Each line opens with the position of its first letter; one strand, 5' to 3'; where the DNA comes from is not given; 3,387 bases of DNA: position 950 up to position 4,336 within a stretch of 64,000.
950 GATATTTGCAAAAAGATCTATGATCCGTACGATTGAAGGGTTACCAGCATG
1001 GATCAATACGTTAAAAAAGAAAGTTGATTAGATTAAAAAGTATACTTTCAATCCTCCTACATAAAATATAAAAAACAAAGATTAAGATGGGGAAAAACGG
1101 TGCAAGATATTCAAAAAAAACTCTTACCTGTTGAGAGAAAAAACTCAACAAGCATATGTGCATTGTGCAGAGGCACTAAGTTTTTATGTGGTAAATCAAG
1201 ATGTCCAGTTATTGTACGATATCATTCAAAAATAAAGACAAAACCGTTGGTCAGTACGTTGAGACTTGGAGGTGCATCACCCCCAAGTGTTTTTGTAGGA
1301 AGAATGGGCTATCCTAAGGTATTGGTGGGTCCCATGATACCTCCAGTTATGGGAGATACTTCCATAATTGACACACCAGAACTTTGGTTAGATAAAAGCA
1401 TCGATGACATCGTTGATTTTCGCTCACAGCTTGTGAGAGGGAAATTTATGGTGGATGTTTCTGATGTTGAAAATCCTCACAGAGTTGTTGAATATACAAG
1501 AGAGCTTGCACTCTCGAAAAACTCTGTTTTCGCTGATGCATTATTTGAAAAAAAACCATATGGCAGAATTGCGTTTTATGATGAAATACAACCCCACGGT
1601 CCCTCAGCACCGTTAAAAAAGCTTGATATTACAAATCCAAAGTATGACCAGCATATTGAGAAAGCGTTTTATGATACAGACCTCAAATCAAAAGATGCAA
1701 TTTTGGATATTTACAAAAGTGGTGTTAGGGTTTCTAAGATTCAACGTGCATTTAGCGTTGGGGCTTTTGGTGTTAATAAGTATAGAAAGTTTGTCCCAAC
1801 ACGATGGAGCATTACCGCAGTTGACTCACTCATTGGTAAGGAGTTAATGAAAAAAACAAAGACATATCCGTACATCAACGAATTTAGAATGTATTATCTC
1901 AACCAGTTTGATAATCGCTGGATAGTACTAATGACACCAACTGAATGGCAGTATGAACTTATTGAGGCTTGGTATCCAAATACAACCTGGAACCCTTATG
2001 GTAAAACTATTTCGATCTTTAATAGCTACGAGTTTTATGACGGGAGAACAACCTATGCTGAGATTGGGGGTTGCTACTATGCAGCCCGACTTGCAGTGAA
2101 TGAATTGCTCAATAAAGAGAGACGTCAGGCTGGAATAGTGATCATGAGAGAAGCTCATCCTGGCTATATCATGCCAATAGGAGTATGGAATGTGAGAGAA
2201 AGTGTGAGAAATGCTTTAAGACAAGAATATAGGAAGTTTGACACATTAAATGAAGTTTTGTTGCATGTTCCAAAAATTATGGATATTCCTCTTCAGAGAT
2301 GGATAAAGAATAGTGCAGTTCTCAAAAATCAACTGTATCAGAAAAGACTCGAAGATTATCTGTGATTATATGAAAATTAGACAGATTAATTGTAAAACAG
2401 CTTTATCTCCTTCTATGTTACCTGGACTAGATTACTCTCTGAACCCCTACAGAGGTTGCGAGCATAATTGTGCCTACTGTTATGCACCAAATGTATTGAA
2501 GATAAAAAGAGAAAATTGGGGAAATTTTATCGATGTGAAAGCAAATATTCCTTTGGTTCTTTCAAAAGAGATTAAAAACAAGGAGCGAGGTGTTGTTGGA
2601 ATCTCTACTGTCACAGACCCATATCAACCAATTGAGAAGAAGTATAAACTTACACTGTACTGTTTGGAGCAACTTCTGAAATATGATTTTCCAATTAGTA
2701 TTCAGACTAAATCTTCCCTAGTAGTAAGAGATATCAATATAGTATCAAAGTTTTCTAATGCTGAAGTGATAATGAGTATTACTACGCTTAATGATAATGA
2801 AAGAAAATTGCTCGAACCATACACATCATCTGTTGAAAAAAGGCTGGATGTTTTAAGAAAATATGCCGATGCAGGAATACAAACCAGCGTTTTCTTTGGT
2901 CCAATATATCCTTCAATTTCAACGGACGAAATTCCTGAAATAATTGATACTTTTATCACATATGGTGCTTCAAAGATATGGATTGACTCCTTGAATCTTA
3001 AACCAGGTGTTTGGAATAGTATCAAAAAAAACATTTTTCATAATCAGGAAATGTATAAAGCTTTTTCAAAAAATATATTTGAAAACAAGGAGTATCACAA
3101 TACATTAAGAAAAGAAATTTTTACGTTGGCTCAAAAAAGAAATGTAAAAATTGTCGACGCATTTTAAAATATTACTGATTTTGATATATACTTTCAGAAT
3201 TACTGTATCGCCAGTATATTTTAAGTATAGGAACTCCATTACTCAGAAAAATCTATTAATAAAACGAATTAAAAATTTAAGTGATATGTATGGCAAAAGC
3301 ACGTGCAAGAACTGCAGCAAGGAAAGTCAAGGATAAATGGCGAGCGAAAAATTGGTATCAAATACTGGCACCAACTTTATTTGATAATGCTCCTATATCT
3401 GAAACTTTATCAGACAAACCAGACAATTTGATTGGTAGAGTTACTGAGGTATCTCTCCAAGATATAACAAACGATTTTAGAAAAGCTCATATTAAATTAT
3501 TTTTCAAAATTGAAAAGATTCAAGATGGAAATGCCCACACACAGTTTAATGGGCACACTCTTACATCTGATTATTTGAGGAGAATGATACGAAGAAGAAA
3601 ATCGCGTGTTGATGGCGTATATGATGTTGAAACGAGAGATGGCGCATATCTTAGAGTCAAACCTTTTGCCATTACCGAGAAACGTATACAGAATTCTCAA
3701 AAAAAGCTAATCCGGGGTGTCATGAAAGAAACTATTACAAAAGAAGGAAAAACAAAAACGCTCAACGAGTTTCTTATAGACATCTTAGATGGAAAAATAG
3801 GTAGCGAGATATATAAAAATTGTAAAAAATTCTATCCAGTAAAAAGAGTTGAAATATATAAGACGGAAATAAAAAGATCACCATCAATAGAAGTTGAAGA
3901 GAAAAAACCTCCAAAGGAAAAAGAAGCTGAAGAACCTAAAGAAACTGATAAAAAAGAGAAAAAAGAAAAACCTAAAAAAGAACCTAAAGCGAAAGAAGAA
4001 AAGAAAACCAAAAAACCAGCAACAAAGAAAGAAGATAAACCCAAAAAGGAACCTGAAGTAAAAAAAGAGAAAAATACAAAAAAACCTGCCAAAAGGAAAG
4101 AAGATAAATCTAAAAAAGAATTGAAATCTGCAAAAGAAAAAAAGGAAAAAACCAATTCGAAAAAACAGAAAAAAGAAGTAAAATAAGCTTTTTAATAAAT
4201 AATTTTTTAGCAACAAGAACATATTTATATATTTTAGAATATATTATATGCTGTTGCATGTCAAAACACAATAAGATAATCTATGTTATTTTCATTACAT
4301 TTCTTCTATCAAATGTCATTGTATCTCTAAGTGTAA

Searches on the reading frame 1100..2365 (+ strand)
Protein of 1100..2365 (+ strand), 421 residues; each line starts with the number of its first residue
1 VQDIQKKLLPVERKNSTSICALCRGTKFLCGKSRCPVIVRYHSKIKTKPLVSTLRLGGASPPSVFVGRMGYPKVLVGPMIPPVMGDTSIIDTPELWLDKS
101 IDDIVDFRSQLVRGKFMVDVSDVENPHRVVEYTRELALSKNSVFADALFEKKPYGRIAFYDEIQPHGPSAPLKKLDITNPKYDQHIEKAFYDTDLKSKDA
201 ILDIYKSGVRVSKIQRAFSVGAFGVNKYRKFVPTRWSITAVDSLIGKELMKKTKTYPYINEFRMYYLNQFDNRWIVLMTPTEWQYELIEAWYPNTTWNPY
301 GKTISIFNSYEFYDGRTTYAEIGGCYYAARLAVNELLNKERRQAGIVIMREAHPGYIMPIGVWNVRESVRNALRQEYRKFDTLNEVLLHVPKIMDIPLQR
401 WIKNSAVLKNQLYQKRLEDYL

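Call 68: search_protein_families(library=pfam, proteins=[window:1100-2365:+], max_evalue=0.00001)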
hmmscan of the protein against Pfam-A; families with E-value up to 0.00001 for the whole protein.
window:1100-2365:+ (421 aa): 2 families
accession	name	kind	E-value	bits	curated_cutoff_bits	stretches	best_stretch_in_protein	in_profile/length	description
PF04894.17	Nre_N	-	1.5e-98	330.4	25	1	29-298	1-270/270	Archaeal Nre, N-terminal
PF04895.17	Nre_C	-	4.8e-40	136.3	27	1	312-420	2-110/110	Archaeal Nre, C-terminal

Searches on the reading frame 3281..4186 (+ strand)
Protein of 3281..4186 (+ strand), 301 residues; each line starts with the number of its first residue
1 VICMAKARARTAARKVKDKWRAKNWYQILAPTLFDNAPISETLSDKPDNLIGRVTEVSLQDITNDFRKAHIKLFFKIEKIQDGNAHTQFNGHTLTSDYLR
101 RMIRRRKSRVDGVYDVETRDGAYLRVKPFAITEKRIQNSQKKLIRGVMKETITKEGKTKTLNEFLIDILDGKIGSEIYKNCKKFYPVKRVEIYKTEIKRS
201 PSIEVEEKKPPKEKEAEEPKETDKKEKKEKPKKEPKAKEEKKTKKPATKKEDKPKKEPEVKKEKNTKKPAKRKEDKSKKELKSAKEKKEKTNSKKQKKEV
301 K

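Call 68: search_protein_families(library=pfam, proteins=[window:3281-4186:+], max_evalue=0.00001)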
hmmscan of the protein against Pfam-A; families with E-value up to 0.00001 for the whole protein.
window:3281-4186:+ (301 aa): 1 family
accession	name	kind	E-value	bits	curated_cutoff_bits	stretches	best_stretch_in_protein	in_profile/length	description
PF01015.23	Ribosomal_S3Ae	-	1.1e-69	234.2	29.3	1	13-200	3-190/191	Ribosomal S3Ae family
